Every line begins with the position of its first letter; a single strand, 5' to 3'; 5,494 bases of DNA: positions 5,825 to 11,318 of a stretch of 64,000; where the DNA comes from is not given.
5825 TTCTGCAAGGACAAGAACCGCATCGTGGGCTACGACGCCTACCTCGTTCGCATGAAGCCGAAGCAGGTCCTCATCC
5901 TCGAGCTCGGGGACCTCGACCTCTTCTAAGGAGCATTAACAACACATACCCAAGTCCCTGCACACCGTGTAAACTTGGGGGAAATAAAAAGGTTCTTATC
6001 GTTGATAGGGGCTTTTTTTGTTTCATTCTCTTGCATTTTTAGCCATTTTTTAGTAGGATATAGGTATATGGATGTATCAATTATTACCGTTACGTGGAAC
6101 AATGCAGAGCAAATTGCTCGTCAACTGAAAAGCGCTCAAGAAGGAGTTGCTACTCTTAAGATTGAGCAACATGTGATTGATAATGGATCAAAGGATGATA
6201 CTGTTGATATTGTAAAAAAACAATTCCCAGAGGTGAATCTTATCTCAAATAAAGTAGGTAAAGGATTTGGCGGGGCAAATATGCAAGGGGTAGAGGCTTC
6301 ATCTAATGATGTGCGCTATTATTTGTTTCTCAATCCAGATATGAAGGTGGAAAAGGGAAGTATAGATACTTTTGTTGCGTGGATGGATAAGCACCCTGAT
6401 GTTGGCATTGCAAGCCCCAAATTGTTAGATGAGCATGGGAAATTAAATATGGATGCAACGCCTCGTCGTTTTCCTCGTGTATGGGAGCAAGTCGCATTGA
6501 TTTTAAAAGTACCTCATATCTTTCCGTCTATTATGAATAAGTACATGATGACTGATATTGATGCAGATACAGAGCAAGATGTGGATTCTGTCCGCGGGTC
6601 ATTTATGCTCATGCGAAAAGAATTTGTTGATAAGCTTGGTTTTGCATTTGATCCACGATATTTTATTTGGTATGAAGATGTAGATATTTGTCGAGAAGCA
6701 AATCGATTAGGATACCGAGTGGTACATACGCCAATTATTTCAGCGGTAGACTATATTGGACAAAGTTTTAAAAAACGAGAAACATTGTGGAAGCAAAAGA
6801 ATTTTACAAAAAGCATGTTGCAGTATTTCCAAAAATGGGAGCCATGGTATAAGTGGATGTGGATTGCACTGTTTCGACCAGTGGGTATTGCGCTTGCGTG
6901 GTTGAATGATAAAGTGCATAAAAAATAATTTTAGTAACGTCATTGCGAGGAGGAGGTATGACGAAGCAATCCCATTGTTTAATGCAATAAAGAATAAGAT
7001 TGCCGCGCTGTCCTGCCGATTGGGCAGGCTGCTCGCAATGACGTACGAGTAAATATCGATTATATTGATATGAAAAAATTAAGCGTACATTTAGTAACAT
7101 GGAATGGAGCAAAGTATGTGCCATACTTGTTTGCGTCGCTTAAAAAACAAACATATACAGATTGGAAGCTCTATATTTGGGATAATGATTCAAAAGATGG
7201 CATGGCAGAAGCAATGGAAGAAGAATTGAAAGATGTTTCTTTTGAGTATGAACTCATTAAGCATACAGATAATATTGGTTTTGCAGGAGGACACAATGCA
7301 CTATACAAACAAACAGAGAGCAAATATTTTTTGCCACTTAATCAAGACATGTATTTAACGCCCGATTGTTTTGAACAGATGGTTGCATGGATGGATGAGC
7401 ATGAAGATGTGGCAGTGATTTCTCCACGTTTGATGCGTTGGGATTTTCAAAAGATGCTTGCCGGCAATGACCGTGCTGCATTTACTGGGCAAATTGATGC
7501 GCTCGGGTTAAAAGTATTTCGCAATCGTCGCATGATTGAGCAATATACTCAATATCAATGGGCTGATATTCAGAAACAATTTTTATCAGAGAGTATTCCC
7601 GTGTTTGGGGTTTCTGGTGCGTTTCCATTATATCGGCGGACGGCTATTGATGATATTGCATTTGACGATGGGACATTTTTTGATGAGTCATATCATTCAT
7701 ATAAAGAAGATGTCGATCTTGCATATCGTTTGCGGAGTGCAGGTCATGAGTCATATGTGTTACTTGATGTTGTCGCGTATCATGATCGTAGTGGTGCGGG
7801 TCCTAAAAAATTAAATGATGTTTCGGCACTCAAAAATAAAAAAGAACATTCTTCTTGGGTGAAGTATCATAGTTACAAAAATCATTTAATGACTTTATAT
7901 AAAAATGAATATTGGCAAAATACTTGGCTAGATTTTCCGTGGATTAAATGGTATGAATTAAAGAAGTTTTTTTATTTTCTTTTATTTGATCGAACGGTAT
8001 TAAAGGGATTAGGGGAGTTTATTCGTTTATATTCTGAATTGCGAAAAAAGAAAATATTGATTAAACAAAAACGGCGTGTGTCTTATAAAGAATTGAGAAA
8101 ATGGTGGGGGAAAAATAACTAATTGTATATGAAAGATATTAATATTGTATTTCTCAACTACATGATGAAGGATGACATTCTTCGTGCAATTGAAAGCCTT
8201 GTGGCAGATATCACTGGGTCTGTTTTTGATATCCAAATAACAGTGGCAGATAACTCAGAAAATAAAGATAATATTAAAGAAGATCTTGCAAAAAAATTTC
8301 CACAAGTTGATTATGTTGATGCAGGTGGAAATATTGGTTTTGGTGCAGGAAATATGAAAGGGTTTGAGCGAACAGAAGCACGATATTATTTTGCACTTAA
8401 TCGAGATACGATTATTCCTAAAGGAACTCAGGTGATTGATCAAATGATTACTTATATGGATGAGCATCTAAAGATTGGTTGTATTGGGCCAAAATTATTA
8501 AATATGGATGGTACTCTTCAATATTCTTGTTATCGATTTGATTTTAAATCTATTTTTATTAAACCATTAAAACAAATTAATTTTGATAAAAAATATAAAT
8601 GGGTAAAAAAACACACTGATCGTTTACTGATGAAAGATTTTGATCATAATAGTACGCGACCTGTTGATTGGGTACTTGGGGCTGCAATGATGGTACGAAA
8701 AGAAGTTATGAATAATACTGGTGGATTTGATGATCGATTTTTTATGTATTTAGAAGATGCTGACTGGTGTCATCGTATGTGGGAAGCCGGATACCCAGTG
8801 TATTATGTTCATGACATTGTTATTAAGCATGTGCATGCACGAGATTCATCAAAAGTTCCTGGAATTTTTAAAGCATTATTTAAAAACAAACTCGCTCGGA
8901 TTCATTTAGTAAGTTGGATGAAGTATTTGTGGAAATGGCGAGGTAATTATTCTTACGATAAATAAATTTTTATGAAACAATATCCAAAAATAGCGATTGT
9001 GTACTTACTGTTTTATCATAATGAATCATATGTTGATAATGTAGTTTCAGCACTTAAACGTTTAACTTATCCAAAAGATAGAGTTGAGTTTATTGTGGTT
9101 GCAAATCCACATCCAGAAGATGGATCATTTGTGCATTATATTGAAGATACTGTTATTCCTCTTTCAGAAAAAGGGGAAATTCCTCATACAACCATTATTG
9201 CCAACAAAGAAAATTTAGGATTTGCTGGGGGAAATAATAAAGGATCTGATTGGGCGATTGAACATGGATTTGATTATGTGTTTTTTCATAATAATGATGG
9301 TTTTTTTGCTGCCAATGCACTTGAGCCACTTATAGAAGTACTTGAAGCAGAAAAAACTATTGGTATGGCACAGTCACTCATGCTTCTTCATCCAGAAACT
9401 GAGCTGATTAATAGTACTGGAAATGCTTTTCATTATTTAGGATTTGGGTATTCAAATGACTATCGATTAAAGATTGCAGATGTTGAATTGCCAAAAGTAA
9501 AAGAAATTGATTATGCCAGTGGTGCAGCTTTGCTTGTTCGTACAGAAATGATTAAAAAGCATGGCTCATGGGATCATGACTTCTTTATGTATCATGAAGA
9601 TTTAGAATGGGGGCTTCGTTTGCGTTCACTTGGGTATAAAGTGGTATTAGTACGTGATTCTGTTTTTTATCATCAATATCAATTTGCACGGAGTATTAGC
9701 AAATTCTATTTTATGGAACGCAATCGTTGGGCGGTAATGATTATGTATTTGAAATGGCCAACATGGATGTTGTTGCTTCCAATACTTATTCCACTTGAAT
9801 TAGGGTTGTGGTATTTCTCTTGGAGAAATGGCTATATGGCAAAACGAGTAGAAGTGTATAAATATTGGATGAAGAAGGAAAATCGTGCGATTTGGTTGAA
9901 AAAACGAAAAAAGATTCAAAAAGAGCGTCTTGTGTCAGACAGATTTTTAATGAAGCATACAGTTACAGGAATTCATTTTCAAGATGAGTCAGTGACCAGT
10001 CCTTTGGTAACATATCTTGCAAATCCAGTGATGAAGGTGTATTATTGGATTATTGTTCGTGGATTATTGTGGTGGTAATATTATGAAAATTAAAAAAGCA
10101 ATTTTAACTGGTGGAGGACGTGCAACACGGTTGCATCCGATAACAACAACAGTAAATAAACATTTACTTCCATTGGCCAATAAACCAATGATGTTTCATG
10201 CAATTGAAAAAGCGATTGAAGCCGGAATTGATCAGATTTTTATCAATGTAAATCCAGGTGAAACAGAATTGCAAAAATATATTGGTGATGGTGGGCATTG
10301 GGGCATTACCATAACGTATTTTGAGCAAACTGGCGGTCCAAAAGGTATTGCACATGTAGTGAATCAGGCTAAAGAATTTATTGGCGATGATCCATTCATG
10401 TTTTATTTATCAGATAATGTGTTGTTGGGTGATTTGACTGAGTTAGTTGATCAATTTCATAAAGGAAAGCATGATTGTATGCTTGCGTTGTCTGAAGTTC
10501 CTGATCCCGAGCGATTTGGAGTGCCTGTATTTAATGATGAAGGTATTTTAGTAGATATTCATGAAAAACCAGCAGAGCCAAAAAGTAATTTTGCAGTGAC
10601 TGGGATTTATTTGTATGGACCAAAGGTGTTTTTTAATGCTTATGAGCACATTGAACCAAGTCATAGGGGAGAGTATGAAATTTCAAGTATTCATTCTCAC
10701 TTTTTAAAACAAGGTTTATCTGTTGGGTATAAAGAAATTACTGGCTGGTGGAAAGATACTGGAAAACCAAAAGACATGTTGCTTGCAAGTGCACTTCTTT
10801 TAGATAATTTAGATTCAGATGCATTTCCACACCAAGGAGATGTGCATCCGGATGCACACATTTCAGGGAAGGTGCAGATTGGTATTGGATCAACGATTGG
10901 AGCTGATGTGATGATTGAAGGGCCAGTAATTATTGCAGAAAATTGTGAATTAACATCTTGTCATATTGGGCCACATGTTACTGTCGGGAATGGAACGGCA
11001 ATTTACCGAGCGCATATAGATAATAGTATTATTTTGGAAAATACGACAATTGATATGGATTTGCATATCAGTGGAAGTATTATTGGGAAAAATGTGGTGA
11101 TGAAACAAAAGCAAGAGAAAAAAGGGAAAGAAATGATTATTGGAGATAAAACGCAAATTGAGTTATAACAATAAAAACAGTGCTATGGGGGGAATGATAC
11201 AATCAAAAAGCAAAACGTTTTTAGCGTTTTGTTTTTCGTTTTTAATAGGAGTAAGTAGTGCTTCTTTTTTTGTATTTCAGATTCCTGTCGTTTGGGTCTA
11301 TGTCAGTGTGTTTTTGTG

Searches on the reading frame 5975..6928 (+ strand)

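Call 67: search_protein_families(library=pfam, proteins=[window:5975-6928:+], max_evalue=0.0001)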
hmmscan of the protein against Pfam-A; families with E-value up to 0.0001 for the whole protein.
window:5975-6928:+ (317 aa): 2 families
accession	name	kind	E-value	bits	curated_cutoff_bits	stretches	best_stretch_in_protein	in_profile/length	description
PF00535.33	Glycos_transf_2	-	1.4e-16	61.3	23.3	1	35-146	1-112/168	Glycosyl transferase family 2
PF13641.12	Glyco_tranf_2_3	-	4e-08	34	27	1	34-254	3-206/230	Glycosyltransferase like family 2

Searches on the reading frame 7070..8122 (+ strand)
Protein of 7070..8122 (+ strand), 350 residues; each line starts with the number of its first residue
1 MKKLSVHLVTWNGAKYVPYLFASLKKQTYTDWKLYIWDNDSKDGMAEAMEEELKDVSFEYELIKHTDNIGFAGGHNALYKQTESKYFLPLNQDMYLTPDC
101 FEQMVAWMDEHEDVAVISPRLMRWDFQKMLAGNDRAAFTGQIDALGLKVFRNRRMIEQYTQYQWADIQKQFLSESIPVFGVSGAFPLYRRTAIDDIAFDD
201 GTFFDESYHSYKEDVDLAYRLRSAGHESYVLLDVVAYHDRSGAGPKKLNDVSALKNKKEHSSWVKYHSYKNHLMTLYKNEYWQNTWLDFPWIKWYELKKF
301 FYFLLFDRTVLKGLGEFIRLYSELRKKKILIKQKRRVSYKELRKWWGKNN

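Call 67: search_protein_families(library=pfam, proteins=[window:7070-8122:+], max_evalue=0.0001)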
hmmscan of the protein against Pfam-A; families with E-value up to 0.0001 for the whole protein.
window:7070-8122:+ (350 aa): 3 families
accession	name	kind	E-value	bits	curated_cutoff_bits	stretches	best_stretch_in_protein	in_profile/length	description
PF00535.33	Glycos_transf_2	-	3.4e-19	69.8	23.3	1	5-120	1-115/168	Glycosyl transferase family 2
PF13641.12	Glyco_tranf_2_3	-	7.3e-07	29.9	27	1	5-239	4-212/230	Glycosyltransferase like family 2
PF13632.12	Glyco_trans_2_3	-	1.2e-05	25.7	27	0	90-228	5-113/198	Glycosyl transferase family group 2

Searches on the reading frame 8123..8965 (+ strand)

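Call 67: search_protein_families(library=pfam, proteins=[window:8123-8965:+], max_evalue=0.0001)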
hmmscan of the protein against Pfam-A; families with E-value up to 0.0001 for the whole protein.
window:8123-8965:+ (280 aa): 4 families
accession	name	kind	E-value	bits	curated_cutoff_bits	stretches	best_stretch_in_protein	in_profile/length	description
PF13641.12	Glyco_tranf_2_3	-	2.3e-07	31.5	27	1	49-256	45-224/230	Glycosyltransferase like family 2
PF13632.12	Glyco_trans_2_3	-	3e-07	30.9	27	1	160-238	47-125/198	Glycosyl transferase family group 2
PF00535.33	Glycos_transf_2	-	7e-07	29.8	23.3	1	8-135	4-126/168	Glycosyl transferase family 2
PF13712.12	Glyco_tranf_2_5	-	8.4e-05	22.8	27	0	77-227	45-178/210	Glycosyltransferase like family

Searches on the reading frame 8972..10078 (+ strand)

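Call 67: search_protein_families(library=pfam, proteins=[window:8972-10078:+], max_evalue=0.0001)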
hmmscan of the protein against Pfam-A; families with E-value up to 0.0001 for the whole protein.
window:8972-10078:+ (368 aa): 4 families
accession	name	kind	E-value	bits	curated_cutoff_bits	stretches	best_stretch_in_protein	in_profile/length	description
PF13641.12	Glyco_tranf_2_3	-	1.9e-09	38.4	27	1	15-254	10-228/230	Glycosyltransferase like family 2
PF00535.33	Glycos_transf_2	-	2.3e-08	34.6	23.3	1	14-132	6-111/168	Glycosyl transferase family 2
PF13632.12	Glyco_trans_2_3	-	8.2e-07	29.5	27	1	184-283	74-169/198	Glycosyl transferase family group 2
PF10111.15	Glyco_tranf_2_2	-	5.5e-05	23.2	27.3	1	15-219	8-201/276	Glycosyltransferase like family 2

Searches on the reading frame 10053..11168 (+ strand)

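Call 68: search_protein_families(library=pfam, proteins=[window:10053-11168:+], max_evalue=0.0001)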
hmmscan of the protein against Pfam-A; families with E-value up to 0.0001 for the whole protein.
window:10053-11168:+ (371 aa): 4 families
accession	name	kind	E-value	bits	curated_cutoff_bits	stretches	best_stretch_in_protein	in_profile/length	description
PF00483.29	NTP_transferase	-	2.3e-49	168.7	21.2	1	15-250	1-243/245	Nucleotidyl transferase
PF25084.1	LbH_EIF2B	-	1.5e-09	38.2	54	1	272-369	8-99/105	EIF2B subunit epsilon LbH domain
PF12804.13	NTP_transf_3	-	3.2e-08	34.3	27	1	17-145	2-121/160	MobA-like NTP transferase domain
PF00132.30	Hexapep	-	2.5e-07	30.6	27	0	274-300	2-28/36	Bacterial transferase hexapeptide (six repeats)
